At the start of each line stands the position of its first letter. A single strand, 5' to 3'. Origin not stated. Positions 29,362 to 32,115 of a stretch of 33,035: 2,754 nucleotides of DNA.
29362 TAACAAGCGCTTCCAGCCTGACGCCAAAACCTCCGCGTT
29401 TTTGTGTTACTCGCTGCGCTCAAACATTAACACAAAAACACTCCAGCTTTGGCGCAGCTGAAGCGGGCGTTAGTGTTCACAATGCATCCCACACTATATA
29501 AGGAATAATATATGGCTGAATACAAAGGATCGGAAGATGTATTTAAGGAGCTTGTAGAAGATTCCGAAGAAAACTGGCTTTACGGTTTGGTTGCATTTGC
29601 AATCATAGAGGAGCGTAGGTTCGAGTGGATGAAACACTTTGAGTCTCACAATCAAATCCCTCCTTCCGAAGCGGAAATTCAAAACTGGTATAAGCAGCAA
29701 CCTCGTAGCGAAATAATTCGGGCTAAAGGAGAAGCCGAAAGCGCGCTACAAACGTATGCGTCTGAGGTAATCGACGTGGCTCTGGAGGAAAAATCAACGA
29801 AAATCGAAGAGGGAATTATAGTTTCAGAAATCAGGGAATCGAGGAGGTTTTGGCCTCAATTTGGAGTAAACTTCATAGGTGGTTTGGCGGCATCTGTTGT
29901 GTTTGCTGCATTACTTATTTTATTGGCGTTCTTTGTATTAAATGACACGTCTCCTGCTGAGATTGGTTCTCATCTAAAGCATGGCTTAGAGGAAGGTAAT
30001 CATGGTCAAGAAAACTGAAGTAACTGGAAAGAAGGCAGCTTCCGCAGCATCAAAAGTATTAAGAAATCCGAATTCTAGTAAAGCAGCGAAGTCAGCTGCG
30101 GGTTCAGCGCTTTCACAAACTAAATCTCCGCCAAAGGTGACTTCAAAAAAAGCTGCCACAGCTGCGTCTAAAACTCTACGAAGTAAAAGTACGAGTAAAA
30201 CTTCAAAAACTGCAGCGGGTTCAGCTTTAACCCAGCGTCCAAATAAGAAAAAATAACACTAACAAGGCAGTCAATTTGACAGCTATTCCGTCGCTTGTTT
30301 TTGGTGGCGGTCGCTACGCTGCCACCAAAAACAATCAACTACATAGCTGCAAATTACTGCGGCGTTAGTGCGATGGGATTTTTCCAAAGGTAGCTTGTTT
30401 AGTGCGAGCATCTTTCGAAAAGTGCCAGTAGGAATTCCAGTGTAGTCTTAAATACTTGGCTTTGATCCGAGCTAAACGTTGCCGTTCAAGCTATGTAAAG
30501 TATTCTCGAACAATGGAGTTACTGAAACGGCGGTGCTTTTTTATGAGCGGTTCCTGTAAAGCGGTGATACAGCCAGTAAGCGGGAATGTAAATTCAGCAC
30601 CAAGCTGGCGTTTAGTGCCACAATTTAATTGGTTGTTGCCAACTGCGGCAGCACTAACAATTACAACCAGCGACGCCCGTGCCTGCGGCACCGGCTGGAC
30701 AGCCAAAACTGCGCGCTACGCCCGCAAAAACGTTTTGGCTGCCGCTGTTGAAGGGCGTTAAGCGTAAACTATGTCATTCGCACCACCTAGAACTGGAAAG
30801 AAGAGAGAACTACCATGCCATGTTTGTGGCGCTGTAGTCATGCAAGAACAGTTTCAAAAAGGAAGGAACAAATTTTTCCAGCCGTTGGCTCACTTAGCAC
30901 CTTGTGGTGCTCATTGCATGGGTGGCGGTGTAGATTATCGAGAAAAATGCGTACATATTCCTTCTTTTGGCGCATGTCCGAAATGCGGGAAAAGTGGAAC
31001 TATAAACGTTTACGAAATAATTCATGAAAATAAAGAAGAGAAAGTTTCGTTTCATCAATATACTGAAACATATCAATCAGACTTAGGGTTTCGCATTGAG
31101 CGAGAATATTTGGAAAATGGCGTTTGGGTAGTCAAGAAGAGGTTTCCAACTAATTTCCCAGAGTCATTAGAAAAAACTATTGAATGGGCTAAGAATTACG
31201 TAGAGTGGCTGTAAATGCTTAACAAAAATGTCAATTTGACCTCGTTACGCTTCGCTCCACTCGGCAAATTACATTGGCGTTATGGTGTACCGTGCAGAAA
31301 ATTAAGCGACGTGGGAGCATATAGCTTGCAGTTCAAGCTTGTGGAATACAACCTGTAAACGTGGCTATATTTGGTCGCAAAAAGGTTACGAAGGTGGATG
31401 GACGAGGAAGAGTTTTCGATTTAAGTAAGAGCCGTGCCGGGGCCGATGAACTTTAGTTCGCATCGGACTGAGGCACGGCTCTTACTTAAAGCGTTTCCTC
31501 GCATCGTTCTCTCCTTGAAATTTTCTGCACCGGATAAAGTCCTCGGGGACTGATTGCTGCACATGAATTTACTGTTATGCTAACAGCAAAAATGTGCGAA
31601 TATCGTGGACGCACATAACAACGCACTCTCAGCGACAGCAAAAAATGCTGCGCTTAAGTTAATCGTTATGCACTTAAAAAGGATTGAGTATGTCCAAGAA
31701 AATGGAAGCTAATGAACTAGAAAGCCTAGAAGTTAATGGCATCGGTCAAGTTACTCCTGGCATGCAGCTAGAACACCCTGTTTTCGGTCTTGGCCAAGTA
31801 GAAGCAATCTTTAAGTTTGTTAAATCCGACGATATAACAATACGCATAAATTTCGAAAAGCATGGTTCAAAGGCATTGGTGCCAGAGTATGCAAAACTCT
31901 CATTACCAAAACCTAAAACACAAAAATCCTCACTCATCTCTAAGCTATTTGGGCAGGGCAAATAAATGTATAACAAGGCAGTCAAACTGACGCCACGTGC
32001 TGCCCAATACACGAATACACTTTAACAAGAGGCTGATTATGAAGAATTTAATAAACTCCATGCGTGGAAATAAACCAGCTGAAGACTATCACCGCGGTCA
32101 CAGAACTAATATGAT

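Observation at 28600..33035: Chromosomal integron cassette array: at least five clear attC sites, cassettes of unknown function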

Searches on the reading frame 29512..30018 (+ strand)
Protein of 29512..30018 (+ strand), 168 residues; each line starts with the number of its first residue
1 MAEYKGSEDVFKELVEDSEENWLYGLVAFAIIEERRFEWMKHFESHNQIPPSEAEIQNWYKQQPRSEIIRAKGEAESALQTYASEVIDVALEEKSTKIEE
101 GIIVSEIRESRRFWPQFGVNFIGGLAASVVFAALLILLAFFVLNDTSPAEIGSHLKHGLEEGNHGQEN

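Call 13: search_protein_families(library=pfam, max_evalue=0.1, proteins=[window:29512-30018:+])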
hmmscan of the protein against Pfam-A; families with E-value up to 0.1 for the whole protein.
window:29512-30018:+ (168 aa): 1 family
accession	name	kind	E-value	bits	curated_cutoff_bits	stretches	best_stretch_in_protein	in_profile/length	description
PF12698.13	ABC2_membrane_3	-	0.016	14.7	31.6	1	86-142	180-232/347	ABC-2 family transporter protein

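Call 14: search_protein_families(library=ncbifam, max_evalue=0.1, proteins=[window:29512-30018:+])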
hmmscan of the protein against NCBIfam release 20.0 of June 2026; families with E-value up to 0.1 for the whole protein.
window:29512-30018:+ (168 aa): 1 family
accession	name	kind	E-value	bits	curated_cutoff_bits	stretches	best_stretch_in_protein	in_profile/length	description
NF005291.0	PRK06814.1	equivalog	0.063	11.1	1349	0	109-146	9-46/1140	acyl-[ACP]--phospholipid O-acyltransferase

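Call 19: find_encoding_contigs(protein=window:29512-30018:+, flank=10000, max_places=6)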
Protein window:29512-30018:+ (168 aa): 1 contig read that carries it; 1 place shown.
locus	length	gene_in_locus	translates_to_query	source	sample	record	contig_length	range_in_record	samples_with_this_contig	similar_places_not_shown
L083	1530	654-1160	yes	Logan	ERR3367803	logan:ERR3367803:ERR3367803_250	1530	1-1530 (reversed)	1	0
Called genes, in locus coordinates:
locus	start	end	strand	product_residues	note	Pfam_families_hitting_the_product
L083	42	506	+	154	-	-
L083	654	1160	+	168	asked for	-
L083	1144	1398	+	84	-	-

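Call 56: search_protein_families(library=padloc, max_evalue=0.1, proteins=[window:29512-30018:+])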
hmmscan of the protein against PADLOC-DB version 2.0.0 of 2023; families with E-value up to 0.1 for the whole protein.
window:29512-30018:+ (168 aa): 0 families

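Call 57: search_protein_families(library=phrogs, max_evalue=0.1, proteins=[window:29512-30018:+])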
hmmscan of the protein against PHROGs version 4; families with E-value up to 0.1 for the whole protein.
window:29512-30018:+ (168 aa): 0 families

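Call 82: find_homologous_proteins(query=window:29512-30018:+, max_evalue=0.001)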
Query window:29512-30018:+ (168 aa): 206 proteins with E <= 0.001 among 469 candidates; the best 120 are listed.
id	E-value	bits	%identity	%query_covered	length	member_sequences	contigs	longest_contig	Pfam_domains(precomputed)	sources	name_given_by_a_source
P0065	1.7e-104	365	100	100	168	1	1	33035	-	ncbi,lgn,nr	ncbi:hypothetical protein TDB9533_04742 [Thalassocella blandensis]|nr:hypothetical protein TDB9533_0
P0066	1.6e-88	313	85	100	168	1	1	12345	-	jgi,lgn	jgi:hypothetical protein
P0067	5.6e-80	285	74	100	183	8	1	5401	-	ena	-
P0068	1.0e-79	284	75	100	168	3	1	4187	-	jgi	-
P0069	5.4e-72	259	69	99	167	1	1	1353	-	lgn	-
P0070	2.9e-70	253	67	99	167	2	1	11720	-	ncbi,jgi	jgi:hypothetical protein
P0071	1.8e-69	251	65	99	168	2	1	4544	-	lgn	-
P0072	2.0e-69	251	69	93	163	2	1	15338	-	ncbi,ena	-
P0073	3.0e-69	250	67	99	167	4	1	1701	-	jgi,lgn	-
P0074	3.2e-69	250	67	99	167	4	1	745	-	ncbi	-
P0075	1.2e-68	248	65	100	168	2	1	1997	-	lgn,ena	-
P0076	2.0e-68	247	66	99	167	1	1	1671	-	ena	-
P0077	2.0e-66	241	65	100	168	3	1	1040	-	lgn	-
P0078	2.6e-65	237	62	99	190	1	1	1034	-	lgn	-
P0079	4.5e-65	236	63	99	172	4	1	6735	-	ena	-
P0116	1.5e-57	212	58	96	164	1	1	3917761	-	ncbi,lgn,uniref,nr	ncbi:hypothetical protein [Trichlorobacter lovleyi]|uniref:Uncharacterized protein n=1 Tax=Trichloro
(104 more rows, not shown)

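Call 83: find_encoding_contigs(protein=P0066, flank=7000, max_places=2)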
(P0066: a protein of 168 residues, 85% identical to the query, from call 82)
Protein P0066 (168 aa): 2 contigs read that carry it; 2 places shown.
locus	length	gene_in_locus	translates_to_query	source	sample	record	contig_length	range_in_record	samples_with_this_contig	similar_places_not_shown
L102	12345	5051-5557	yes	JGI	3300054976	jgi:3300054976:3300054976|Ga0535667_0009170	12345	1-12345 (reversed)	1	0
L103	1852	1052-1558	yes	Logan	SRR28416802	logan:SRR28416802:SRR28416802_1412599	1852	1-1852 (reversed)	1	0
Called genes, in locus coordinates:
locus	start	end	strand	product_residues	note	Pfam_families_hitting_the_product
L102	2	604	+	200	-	?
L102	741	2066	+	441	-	-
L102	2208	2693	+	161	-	-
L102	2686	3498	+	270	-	-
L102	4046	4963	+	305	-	-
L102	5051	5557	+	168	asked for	-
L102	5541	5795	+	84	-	-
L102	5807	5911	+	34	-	-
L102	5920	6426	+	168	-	-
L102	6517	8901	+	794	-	PF13166:AAA_13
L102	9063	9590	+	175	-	-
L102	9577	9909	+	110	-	-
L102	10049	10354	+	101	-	-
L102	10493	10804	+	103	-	-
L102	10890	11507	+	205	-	PF01209:Ubie_methyltran (weak), PF05401:NodS, PF13489:Methyltransf_23 (weak), PF13847:Methyltransf_31, PF08241:Methyltransf_11, PF08242:Methyltransf_12, PF13649:Methyltransf_25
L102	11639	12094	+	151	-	-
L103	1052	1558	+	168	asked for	-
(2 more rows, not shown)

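Call 84: find_encoding_contigs(protein=P0116, flank=7000, max_places=2)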
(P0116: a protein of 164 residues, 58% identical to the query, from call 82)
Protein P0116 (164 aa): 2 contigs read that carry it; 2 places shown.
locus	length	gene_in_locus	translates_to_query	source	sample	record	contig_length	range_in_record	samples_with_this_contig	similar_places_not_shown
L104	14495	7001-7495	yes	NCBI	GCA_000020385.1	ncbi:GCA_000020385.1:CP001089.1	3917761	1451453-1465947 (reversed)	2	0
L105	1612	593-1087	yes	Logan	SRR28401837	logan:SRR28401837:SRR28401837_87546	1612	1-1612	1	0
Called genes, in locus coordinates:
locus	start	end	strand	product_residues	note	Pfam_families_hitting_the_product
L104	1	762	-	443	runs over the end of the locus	-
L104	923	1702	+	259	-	PF13338:AbiEi_4, PF09407:AbiEi_1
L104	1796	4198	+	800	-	PF04313:HSDR_N (faint), PF00270:DEAD, PF04851:ResIII, PF18766:SWI2_SNF2, PF00271:Helicase_C (weak), PF08463:EcoEI_R_C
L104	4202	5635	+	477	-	PF12161:HsdM_N (weak), PF02384:N6_Mtase, PF07669:Eco57I (weak)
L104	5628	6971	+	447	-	PF01420:Methylase_S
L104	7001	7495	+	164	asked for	-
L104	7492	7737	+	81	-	-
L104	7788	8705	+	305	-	PF05014:Nuc_deoxyrib_tr (faint)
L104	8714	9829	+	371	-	PF04245:NA37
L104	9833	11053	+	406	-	-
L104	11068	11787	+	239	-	PF20217:DUF6577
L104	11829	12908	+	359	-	PF08843:AbiEii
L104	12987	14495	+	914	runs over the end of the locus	PF00350:Dynamin_N, PF01926:MMR_HSR1 (faint), PF16565:MIT_C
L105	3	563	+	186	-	?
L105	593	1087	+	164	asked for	-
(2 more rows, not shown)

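Call 87: search_solved_structures(query=window:29512-30018:+, max_evalue=1)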
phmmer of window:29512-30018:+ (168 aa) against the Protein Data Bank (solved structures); distinct sequences matched with E-value up to 1: 1.
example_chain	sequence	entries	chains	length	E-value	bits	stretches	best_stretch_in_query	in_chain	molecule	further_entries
6fmb_A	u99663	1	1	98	0.77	12.9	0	5-45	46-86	CSEP0064 putative effector protein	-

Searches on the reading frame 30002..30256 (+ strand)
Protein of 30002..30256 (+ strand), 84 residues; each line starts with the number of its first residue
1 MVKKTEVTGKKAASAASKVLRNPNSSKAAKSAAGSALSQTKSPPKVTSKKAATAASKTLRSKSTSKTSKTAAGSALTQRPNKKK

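Call 13: search_protein_families(library=pfam, max_evalue=0.1, proteins=[window:30002-30256:+])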
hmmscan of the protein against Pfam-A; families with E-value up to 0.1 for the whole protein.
window:30002-30256:+ (84 aa): 0 families

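Call 14: search_protein_families(library=ncbifam, max_evalue=0.1, proteins=[window:30002-30256:+])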
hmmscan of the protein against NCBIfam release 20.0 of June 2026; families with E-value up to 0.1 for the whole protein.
window:30002-30256:+ (84 aa): 0 families

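Call 56: search_protein_families(library=padloc, max_evalue=0.1, proteins=[window:30002-30256:+])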
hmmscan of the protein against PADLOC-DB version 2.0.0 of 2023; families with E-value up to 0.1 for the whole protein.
window:30002-30256:+ (84 aa): 0 families

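Call 57: search_protein_families(library=phrogs, max_evalue=0.1, proteins=[window:30002-30256:+])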
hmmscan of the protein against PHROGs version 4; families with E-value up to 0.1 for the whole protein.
window:30002-30256:+ (84 aa): 1 family
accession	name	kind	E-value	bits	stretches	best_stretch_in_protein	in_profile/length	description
phrog_5079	-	unknown function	1.6e-25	89.9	2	3-45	6-48/49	-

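Call 88: search_solved_structures(query=window:30002-30256:+, max_evalue=1)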
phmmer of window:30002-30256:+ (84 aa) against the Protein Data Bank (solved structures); distinct sequences matched with E-value up to 1: 0.

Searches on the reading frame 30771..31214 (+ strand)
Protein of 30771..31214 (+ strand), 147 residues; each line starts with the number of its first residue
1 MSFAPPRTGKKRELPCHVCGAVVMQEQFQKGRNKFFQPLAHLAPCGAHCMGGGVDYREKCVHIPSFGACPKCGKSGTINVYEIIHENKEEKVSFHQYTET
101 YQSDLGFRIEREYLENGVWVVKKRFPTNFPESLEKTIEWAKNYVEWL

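Call 13: search_protein_families(library=pfam, max_evalue=0.1, proteins=[window:30771-31214:+])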
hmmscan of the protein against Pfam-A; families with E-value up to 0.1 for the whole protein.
window:30771-31214:+ (147 aa): 3 families
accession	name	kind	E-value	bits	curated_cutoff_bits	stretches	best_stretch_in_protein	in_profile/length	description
PF18073.7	Zn_ribbon_LapB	-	0.02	15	25.7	0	66-78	14-26/28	Rubredoxin metal binding domain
PF14353.12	CpXC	-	0.025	15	25.4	1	69-93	40-64/121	CpXC protein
PF08271.17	Zn_Ribbon_TF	-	0.026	14.5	29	0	13-31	19-37/43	TFIIB zinc-binding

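Call 14: search_protein_families(library=ncbifam, max_evalue=0.1, proteins=[window:30771-31214:+])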
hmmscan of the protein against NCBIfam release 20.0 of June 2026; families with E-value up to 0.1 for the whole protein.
window:30771-31214:+ (147 aa): 0 families

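Call 17: find_encoding_contigs(protein=window:30771-31214:+, flank=10000, max_places=6)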
Protein window:30771-31214:+ (147 aa): no gene with exactly this product is on record in the collection.

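Call 56: search_protein_families(library=padloc, max_evalue=0.1, proteins=[window:30771-31214:+])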
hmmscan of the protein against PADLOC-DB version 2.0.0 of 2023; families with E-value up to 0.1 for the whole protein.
window:30771-31214:+ (147 aa): 0 families

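Call 57: search_protein_families(library=phrogs, max_evalue=0.1, proteins=[window:30771-31214:+])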
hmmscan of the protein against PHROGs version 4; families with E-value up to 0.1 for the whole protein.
window:30771-31214:+ (147 aa): 1 family
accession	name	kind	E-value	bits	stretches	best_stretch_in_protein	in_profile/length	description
phrog_7429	-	unknown function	0.067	13.3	1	45-111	332-400/418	-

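Call 70: search_protein_representatives(protein=window:30771-31214:+)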
Query: 147 residues. Proteins with E-value up to 0.001 (for the whole library): 36; up to 1e-10: 14; up to 1e-30: 3. The best 36 are listed.
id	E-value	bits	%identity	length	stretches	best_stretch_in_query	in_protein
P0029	1.3e-43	165.1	51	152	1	5-147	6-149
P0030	4.6e-35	137.3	49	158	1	1-147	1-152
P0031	3.6e-32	127.9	46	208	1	1-146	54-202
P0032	3.5e-25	105.2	40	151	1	6-147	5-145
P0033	5.6e-21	91.5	47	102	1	50-147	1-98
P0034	1.2e-20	90.5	43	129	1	34-147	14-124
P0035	1.9e-20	89.8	41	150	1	7-147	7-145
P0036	9.4e-20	87.5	46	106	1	40-147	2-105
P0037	8.0e-18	81.2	39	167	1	6-147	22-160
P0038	1.4e-17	80.5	47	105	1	50-146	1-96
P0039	1.7e-17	80.2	41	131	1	7-122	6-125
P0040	1.9e-17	80.0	34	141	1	15-146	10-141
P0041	1.1e-15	74.4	33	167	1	7-147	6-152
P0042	5.1e-11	59.1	27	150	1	6-147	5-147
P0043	3.4e-09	53.2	44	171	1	2-77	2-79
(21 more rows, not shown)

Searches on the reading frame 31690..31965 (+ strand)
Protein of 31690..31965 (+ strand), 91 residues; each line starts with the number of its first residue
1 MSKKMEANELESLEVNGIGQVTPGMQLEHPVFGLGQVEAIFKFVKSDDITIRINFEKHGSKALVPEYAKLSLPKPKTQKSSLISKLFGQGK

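Call 13: search_protein_families(library=pfam, max_evalue=0.1, proteins=[window:31690-31965:+])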
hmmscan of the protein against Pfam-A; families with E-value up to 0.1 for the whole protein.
window:31690-31965:+ (91 aa): 2 families
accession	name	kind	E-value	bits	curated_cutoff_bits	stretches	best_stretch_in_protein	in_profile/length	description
PF12073.14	DUF3553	-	0.0094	16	20.3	1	28-71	8-48/50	Protein of unknown function (DUF3553)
PF21196.3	PcrA_UvrD_tudor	-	0.01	16.1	23.9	1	24-68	2-44/48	PcrA/UvrD tudor domain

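Call 14: search_protein_families(library=ncbifam, max_evalue=0.1, proteins=[window:31690-31965:+])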
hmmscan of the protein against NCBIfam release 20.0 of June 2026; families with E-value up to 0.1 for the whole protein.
window:31690-31965:+ (91 aa): 2 families
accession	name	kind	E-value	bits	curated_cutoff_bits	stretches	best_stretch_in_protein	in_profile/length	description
NF008743.0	PRK11773.1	equivalog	0.00013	20.4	965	1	10-71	659-718/720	DNA helicase II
TIGR01075.1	uvrD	equivalog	0.0024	16.2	1144.45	1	21-71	667-715/715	DNA helicase II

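Call 56: search_protein_families(library=padloc, max_evalue=0.1, proteins=[window:31690-31965:+])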
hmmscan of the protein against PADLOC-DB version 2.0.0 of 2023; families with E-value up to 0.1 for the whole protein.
window:31690-31965:+ (91 aa): 0 families

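Call 57: search_protein_families(library=phrogs, max_evalue=0.1, proteins=[window:31690-31965:+])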
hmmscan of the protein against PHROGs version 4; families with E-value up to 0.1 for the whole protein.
window:31690-31965:+ (91 aa): 1 family
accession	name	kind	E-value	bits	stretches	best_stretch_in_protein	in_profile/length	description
phrog_27458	-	unknown function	0.047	14.8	1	36-64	16-44/52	-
